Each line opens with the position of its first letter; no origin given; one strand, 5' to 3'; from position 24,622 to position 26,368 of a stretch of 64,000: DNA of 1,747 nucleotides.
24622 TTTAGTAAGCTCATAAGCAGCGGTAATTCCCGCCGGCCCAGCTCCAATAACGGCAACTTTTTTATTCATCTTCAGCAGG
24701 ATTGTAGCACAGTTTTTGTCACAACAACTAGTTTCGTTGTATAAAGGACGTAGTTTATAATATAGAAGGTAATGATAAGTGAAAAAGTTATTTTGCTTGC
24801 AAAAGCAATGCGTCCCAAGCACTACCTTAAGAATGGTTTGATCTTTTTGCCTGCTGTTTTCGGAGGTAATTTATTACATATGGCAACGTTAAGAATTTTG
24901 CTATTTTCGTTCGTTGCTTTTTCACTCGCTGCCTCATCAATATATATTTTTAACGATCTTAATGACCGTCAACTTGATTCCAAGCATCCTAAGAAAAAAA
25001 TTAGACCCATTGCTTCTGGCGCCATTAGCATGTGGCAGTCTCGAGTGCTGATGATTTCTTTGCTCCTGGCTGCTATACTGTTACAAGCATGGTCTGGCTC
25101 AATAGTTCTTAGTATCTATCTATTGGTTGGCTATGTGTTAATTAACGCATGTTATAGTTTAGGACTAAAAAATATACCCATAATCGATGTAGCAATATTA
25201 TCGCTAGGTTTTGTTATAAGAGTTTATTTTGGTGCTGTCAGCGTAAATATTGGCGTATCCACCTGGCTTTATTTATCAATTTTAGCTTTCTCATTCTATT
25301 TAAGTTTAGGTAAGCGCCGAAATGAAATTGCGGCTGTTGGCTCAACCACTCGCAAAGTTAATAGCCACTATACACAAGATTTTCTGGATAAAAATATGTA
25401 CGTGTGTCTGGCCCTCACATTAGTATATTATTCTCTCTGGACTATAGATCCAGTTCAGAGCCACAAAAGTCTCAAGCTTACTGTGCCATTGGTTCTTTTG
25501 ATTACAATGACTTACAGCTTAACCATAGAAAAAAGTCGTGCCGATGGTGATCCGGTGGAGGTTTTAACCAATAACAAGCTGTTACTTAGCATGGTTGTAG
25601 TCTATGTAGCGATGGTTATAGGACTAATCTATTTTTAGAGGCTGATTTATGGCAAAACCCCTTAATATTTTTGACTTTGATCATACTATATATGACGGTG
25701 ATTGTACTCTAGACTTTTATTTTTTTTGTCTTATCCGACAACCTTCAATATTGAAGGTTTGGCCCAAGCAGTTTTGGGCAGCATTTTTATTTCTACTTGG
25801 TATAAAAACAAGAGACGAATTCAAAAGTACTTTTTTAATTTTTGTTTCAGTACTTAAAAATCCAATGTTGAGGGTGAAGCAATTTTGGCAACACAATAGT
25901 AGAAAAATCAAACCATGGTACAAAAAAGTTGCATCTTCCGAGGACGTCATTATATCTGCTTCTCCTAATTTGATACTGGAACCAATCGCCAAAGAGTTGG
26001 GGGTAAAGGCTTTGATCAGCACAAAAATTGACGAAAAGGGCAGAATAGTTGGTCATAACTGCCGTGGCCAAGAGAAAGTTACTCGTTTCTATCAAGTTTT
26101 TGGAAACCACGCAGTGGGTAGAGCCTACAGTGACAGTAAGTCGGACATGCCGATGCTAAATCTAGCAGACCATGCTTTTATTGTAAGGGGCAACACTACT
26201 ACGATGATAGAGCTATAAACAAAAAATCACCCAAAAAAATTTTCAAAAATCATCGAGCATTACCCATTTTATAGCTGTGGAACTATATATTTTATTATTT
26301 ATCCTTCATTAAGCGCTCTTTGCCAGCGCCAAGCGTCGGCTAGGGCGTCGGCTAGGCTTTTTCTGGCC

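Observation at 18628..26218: Arabinogalactan-style lipid-linked pentofuranose pathway (prs, two GT-C enzymes, Glf-like flavoenzyme, DPPR-synthase-like UbiA, HAD phosphatase)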

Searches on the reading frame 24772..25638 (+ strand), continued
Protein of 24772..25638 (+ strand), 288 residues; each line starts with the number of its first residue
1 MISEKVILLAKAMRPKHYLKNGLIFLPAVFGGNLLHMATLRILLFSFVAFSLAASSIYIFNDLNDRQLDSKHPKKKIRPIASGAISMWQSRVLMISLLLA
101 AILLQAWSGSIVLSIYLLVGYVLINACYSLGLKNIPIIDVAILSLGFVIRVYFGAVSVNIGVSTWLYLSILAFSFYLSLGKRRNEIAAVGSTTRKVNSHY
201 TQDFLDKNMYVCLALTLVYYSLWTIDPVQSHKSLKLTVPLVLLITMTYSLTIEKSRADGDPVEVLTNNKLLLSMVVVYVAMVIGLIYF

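Call 53: search_protein_families(library=pfam, proteins=[L031:3723-5240:+, L031:5377-7254:+, L031:7292-7660:+, L031:7732-9993:+, L031:10854-11258:+, L031:11331-13271:+, L031:13280-14818:+, L031:14876-16657:+, L031:16752-18737:+], max_evalue=0.01)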
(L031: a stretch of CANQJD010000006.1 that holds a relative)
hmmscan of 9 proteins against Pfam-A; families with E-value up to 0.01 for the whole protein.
L031:3723-5240:+ (505 aa): 1 family
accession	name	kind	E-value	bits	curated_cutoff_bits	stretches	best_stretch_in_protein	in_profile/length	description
PF19789.6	DUF6273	-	1.4e-09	38.5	23.5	1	197-262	108-172/172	Domain of unknown function (DUF6273)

L031:5377-7254:+ (625 aa): 4 families
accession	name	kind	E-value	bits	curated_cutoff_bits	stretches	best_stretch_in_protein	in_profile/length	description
PF00183.23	HSP90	-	2.2e-105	354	24.4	2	210-624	56-487/518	Hsp90 protein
PF13589.12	HATPase_c_3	-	5.9e-13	49.5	25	1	27-150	5-106/137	Histidine kinase-, DNA gyrase B-, and HSP90-like ATPase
PF02518.31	HATPase_c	-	3.7e-07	31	26.4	1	26-175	3-109/111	Histidine kinase-, DNA gyrase B-, and HSP90-like ATPase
PF19486.4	DUF6022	-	0.0033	17.7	25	1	343-396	5-57/155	Family of unknown function (DUF6022)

L031:7292-7660:+ (122 aa): 3 families
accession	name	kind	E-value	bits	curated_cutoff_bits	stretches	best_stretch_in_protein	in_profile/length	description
PF00011.27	HSP20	-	3.1e-23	82.2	20.8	1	27-121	5-99/102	Hsp20/alpha crystallin family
PF17886.7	ArsA_HSP20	-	5.6e-05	23.1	22.5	1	28-87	1-40/63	HSP20-like domain found in ArsA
PF18046.7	FKBP26_C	-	0.0013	19.4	27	0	86-117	12-42/72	FKBP26_C-terminal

L031:7732-9993:+ (753 aa): 1 family
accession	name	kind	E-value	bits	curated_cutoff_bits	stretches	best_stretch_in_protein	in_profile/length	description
PF12710.13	HAD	-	3.7e-18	67.1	27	1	10-175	2-189/189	haloacid dehalogenase-like hydrolase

L031:10854-11258:+ (134 aa): 2 families
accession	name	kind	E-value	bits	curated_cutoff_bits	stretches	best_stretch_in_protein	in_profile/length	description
PF04138.20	GtrA_DPMS_TM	-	1.9e-27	96.2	26.1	1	14-130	2-117/117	GtrA/DPMS, transmembrane domain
PF25085.1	DUF7802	-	0.0085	15.4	27.4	1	8-115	229-336/425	Domain of unknown function (DUF7802)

L031:11331-13271:+ (646 aa): 3 families
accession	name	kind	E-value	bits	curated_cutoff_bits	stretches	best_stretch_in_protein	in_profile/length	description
PF04138.20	GtrA_DPMS_TM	-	4.8e-22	78.8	26.1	1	527-641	1-115/117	GtrA/DPMS, transmembrane domain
PF19484.4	DUF6020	-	2.3e-07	30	28.3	1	130-504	216-600/604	Family of unknown function (DUF6020)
PF13231.12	PMT_2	-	0.0033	18.1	26.1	1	119-252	14-143/160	Dolichyl-phosphate-mannose-protein mannosyltransferase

L031:13280-14818:+ (512 aa): 13 families
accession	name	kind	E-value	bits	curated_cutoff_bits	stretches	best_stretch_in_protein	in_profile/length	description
PF01593.30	Amino_oxidase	-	1e-13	51.9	19.8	1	14-420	2-366/443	Flavin containing amine oxidoreductase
PF13450.12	NAD_binding_8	-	1.7e-12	47.9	21.9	1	8-74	1-67/68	NAD(P)-binding Rossmann-like domain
PF01266.30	DAO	-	1.6e-07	31.6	27.9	1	5-44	1-39/353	FAD dependent oxidoreductase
PF01946.23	Thi4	-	6e-07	29.4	26.2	1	4-42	18-55/235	Thi4 family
PF07992.20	Pyr_redox_2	-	2.7e-05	24.2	26.1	1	4-38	1-33/291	Pyridine nucleotide-disulphide oxidoreductase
PF03486.20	HI0933_like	-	3.4e-05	23.9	50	1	5-41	2-36/244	HI0933-like protein Rossmann domain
PF13738.12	Pyr_redox_3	-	0.00046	20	30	1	7-41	1-33/305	Pyridine nucleotide-disulphide oxidoreductase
PF00890.30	FAD_binding_2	-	0.001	18.8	20.4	1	6-42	2-36/414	FAD binding domain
PF13454.12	NAD_binding_9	-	0.0013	19.2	21.8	1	7-54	1-51/155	FAD-NAD(P)-binding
PF05834.18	Lycopene_cycl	-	0.002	17.7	23.4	0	6-40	2-36/380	Lycopene cyclase protein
PF12831.13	FAD_oxidored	-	0.0045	16.8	27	0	6-43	2-37/416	FAD dependent oxidoreductase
PF00070.33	Pyr_redox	-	0.0054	17.7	22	0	5-41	1-35/82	Pyridine nucleotide-disulphide oxidoreductase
PF01494.25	FAD_binding_3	-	0.0067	16.1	22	0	5-39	3-35/349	FAD binding domain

L031:14876-16657:+ (593 aa): 4 families
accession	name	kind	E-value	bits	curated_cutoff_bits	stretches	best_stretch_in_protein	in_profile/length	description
PF01380.27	SIS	-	3.5e-44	150.2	25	2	280-401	6-128/131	SIS domain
PF13522.11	GATase_6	-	1.5e-16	61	27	1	63-183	10-123/130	Glutamine amidotransferase domain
PF13537.11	GATase_7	-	8.7e-15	55.3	25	1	88-194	21-122/123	Glutamine amidotransferase domain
PF13230.11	GATase_4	-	5.9e-09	35.7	23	1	1-171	1-187/272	Glutamine amidotransferases class-II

L031:16752-18737:+ (661 aa): 6 families
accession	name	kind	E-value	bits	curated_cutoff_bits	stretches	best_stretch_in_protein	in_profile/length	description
PF00271.37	Helicase_C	-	1.9e-26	92.9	23.5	1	449-564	8-109/110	Helicase conserved C-terminal domain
PF00270.35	DEAD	-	2.5e-24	86.3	26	1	251-410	1-163/167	DEAD/DEAH box helicase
PF04851.21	ResIII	-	2.4e-13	50.8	22.5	1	249-406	3-162/164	Type III restriction enzyme, res subunit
PF19833.4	RecG_dom3_C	-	7.5e-12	45.6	26.8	1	587-645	1-60/87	ATP-dependent DNA helicase RecG, domain 3, C-terminal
PF17191.10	RecG_wedge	-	1.5e-10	41.3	23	1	3-155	2-156/162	RecG wedge domain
PF22590.2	Cas3-like_C_2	-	0.0001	23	27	1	492-564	28-104/106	CRISPR-associated nuclease/helicase Cas3, C-terminal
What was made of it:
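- One Bacilli operon (L031) includes a UGM-type gene within a UbiA/HAD/GtrA/GT-C operon (call 53).
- Tried and rejected: Only a 32%-identical copy in L031 is linked (call 53).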

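Call 71: search_dna_similar(query=window:24772-25638:+, collection=phages, mode=protein, max_evalue=0.00001, max_rows=15)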
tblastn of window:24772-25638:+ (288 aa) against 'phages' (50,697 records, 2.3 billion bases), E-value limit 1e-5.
Records with a match: 1; places in all: 1; records where one place covers at least 80% of the query: 1.
Best place of each record, by identity: <60% 1.
By first word of the organism name: Bacteriophage 1.
By host as written in the record: - 1.
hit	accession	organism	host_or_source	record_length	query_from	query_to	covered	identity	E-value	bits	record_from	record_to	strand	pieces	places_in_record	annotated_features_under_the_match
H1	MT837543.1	Bacteriophage sp.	human fecal samples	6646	11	287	96%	31.0%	8e-25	109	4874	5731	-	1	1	record has no annotation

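Call 72: search_dna_similar(query=window:24772-25638:+, collection=plasmids, mode=protein, max_evalue=0.00001, max_rows=15)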
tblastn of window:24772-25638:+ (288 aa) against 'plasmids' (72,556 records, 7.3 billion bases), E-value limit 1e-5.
Records with a match: 89; places in all: 89; records where one place covers at least 80% of the query: 23.
Best place of each record, by identity: <60% 89.
By first word of the organism name: Rhizobium 34; Salipiger 3; Vibrio 3; Cereibacter 3; Sphingomonadaceae 3; Lactococcus 2; Paracoccus 2; Natronococcus 2; Agrobacterium 2; Streptomyces 2; and 28 more.
By predicted mobility (MOB-suite, as given by PLSDB): non-mobilizable 65; conjugative 15; mobilizable 9.
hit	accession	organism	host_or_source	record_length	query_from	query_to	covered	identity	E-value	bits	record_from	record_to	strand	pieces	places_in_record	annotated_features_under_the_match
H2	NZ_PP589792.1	Lactococcus sp.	Bacterial culture,Dairy environment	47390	11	287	96%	42.4%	3e-57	205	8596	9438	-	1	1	decaprenyl-phosphate phosphoribosyltransferase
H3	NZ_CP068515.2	Lactococcus cremoris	Whole organism,Dairy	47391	11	287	96%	42.4%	3e-57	205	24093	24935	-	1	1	decaprenyl-phosphate phosphoribosyltransferase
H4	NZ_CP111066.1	Chondrinema litorale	Seaweed,red alga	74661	13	288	96%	32.4%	7e-30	125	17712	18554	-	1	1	decaprenyl-phosphate phosphoribosyltransferase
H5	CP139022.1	Flammeovirgaceae bacterium SG7u.111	Seagrass,tissue sample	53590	9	288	97%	31.6%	1e-29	125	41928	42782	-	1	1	decaprenyl-phosphate phosphoribosyltransferase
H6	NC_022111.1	Prevotella sp. oral taxon 299 str. F0039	Homo sapiens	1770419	14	287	95%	32.3%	5e-27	117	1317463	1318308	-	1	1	none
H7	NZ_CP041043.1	Paracoccus sp. AK26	pure culture,Hexachlorocyclohexane ...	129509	10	288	97%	31.1%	1e-10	69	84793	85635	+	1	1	UbiA family prenyltransferase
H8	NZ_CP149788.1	Haloterrigena sp. KLK7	cell culture,salt lake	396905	9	287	97%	31.1%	2e-24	109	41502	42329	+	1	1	decaprenyl-phosphate phosphoribosyltransferase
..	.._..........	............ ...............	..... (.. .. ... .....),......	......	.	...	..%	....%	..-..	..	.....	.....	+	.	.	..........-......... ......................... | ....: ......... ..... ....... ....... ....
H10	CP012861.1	Persicobacter sp. JZB09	cell culture,soil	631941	2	287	99%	30.3%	2e-23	107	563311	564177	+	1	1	record has no annotation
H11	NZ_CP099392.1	Natronococcus sp. CG52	cell culture,salt lake sediment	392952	6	267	91%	33.0%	3e-26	115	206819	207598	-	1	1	UbiA prenyltransferase family protein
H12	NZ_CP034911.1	Sinorhizobium alkalisoli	single cell,root nodule of Sesbania ...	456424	11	280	94%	31.9%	1e-12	75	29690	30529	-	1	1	UbiA family prenyltransferase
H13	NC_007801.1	Jannaschia sp. CCS1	-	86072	11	283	95%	31.5%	2e-14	81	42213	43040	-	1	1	UbiA family prenyltransferase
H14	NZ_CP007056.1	Halostagnicola larsenii XH-48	-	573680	9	273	92%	32.2%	1e-25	113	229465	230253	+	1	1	decaprenyl-phosphate phosphoribosyltransferase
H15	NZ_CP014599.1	Salipiger sp. CCB-MM3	mangrove soil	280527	9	286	97%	30.5%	7e-15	82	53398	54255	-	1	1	UbiA family prenyltransferase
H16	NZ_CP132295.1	Natronococcus sp. AD-5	cell culture,sediment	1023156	9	287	97%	30.2%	6e-24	108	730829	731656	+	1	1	record has no annotation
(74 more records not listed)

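Call 73: get_annotated_region(hit=H3, flank=8000)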
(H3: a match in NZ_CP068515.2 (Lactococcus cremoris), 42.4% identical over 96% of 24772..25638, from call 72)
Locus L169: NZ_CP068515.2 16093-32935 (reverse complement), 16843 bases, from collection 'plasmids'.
description: Lactococcus cremoris strain F.2.7 plasmid pF27D, complete sequence
organism: Lactococcus cremoris (NCBI taxid 1359)
taxonomy: Bacteria; Bacillota; Bacilli; Lactobacillales; Streptococcaceae; Lactococcus; Lactococcus cremoris
host: -; source: Whole organism,Dairy; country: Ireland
typing (MOB-suite, as given by PLSDB): mobilizable; replicon rep_cluster_414,rep_cluster_556; relaxase MOBP,MOB_Unknown
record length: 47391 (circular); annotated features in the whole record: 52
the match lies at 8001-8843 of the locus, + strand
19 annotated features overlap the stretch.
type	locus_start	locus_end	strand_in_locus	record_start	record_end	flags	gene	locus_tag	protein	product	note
CDS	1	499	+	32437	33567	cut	-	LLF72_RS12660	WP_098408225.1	glycoside hydrolase family 99-like domain-containing protein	-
CDS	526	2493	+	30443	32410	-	-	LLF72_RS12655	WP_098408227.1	capsular polysaccharide synthesis protein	-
CDS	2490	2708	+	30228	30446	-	-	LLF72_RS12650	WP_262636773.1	hypothetical protein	-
CDS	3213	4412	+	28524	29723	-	-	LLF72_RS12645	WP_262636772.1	O-antigen ligase family protein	-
CDS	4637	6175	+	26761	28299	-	-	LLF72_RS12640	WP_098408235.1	oligosaccharide flippase family protein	-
CDS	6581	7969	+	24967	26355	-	-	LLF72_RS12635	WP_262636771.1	hypothetical protein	-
CDS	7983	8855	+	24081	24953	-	-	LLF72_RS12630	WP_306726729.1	decaprenyl-phosphate phosphoribosyltransferase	-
CDS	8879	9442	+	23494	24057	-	-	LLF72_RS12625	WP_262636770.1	HAD-IB family phosphatase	GO:0008152 - metabolic process [Evidence IEA]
CDS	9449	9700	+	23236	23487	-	-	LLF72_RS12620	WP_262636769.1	GtrA family protein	GO:0000271 - polysaccharide biosynthetic process [Evidence IEA]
CDS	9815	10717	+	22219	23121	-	-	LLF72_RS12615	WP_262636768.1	phosphodiester glycosidase family protein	-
CDS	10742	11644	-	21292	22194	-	-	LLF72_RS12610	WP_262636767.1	LCP family protein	-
CDS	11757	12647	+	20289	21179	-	-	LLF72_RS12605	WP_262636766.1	IS982-like element IS982B family transposase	GO:0006313 - DNA transposition [Evidence IEA]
CDS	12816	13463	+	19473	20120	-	pcp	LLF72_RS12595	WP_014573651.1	pyroglutamyl-peptidase I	GO:0030163 - protein catabolic process [Evidence IEA]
CDS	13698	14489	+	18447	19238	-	-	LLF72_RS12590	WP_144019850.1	Type 1 glutamine amidotransferase-like domain-containing protein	GO:0006508 - proteolysis [Evidence IEA]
CDS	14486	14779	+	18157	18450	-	-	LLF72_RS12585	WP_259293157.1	hypothetical protein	-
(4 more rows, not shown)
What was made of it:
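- Lactococcus plasmid pF27D carries hypothetical-462aa/DPPRS/HAD-IB/GtrA, with an LCP gene about 1 kb further on (call 73).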

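Call 74: get_annotated_region(hit=H1, flank=5000)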
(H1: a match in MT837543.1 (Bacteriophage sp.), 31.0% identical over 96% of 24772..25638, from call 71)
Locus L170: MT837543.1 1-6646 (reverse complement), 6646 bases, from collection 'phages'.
description: UNVERIFIED: Bacteriophage sp. clone scaffold_5080 genomic sequence.
organism: Bacteriophage sp. (NCBI taxid 38018)
taxonomy: Viruses
host: -; source: human fecal samples; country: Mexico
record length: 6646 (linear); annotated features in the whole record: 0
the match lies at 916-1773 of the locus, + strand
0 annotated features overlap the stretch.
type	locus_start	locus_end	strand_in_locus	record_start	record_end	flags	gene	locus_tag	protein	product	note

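Call 77: find_encoding_contigs(protein=P0001, flank=10000, max_places=1)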
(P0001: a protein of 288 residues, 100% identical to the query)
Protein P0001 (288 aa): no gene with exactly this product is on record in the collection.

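Call 82: search_protein_families(library=pfam, proteins=[L004:16811-18376:+, L004:11858-13531:+, L169:6581-7969:+, L031:7732-9993:+], max_evalue=0.01)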
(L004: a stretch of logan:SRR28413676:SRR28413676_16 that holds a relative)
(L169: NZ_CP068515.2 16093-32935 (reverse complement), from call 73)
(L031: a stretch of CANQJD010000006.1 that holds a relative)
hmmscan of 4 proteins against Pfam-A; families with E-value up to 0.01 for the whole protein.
L004:16811-18376:+ (521 aa): 0 families

L004:11858-13531:+ (557 aa): 0 families

L169:6581-7969:+ (462 aa): 0 families

L031:7732-9993:+ (753 aa): 1 family
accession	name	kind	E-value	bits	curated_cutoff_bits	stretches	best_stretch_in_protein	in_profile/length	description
PF12710.13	HAD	-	3.7e-18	67.1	27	1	10-175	2-189/189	haloacid dehalogenase-like hydrolase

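Call 93: get_annotated_region(hit=H12, flank=7000)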
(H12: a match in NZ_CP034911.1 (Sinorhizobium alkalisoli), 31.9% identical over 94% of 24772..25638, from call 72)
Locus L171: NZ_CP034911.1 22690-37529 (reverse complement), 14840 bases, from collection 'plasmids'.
description: Sinorhizobium alkalisoli strain YIC4027 plasmid unnamed, complete sequence
organism: Sinorhizobium alkalisoli (NCBI taxid 1752398)
taxonomy: Bacteria; Pseudomonadota; Alphaproteobacteria; Hyphomicrobiales; Rhizobiaceae; Sinorhizobium; Sinorhizobium alkalisoli
host: -; source: single cell,root nodule of Sesbania cannabina; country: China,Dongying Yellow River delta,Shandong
typing (MOB-suite, as given by PLSDB): non-mobilizable; replicon rep_cluster_471; mating-pair formation MPF_T
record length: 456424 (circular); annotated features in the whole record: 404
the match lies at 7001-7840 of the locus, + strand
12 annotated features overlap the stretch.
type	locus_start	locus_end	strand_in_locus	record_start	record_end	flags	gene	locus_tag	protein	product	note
CDS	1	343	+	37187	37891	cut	-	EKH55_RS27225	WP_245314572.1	tyrosine-type recombinase/integrase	GO:0015074 - DNA integration [Evidence IEA]; GO:0006310 - DNA recombination [Evidence IEA]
CDS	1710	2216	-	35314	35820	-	-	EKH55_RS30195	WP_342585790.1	winged helix-turn-helix domain-containing protein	-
CDS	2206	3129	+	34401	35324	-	-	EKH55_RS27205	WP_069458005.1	LysR family transcriptional regulator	-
CDS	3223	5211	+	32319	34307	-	-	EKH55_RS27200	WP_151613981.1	acyltransferase family protein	-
CDS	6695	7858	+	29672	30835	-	-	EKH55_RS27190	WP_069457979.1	UbiA family prenyltransferase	-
CDS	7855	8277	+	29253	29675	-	-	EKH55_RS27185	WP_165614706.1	GtrA family protein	-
CDS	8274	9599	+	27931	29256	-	-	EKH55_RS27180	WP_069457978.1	FAD-binding oxidoreductase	-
CDS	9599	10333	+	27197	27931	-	-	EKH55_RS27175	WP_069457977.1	SDR family oxidoreductase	-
CDS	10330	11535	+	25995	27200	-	-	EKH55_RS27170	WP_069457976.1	hypothetical protein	-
CDS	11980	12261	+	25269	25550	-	-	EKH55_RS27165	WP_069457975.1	acyl carrier protein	GO:0006633 - fatty acid biosynthetic process [Evidence IEA]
CDS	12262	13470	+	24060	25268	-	-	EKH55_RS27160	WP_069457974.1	beta-ketoacyl-[acyl-carrier-protein] synthase family protein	GO:0006633 - fatty acid biosynthetic process [Evidence IEA]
CDS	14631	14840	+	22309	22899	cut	-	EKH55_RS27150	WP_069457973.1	NodA family N-acyltransferase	-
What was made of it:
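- Closest known: Rhizobial Nod-factor arabinosylation. Same: Example seen here: a Sinorhizobium plasmid locus, L171 (call 93).
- A Sinorhizobium nod plasmid shows UbiA-GtrA-FAD oxidoreductase-SDR (call 93).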

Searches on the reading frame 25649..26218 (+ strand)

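Call 3: search_protein_families(library=pfam, proteins=[window:25649-26218:+], max_evalue=0.01)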
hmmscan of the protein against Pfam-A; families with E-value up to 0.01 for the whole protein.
window:25649-26218:+ (189 aa): 1 family
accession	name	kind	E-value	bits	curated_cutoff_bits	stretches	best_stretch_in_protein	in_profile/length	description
PF12710.13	HAD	-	4.7e-20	73.3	27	1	7-170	2-188/189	haloacid dehalogenase-like hydrolase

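Call 4: search_protein_families(library=ncbifam, proteins=[window:25649-26218:+], max_evalue=0.01)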
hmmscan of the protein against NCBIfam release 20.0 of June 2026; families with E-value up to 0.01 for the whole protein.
window:25649-26218:+ (189 aa): 6 families
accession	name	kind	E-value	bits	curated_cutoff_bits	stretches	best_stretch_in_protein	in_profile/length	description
TIGR01490.1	HAD-SF-IB-hyp1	subfamily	8.5e-25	88.2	98.3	1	6-180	2-197/202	HAD-IB family hydrolase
TIGR01488.1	HAD-SF-IB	subfamily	2.5e-14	53.6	45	1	7-173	3-177/177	HAD-IB family phosphatase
NF052360.1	HolPasePseu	equivalog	1.1e-10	41.5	280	1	97-182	105-200/218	histidinol-phosphatase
NF052359.1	HolPaseNeis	equivalog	1.8e-08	34.4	400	1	93-181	101-202/221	histidinol-phosphatase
TIGR01545.1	YfhB_g-proteo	equivalog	8.1e-06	25.8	259.25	1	95-179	110-200/210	phosphatidylglycerophosphatase C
NF010109.0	PRK13582.1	equivalog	0.00052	19.7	133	1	100-185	87-175/205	bifunctional phosphoserine phosphatase/homoserine phosphotransferase ThrH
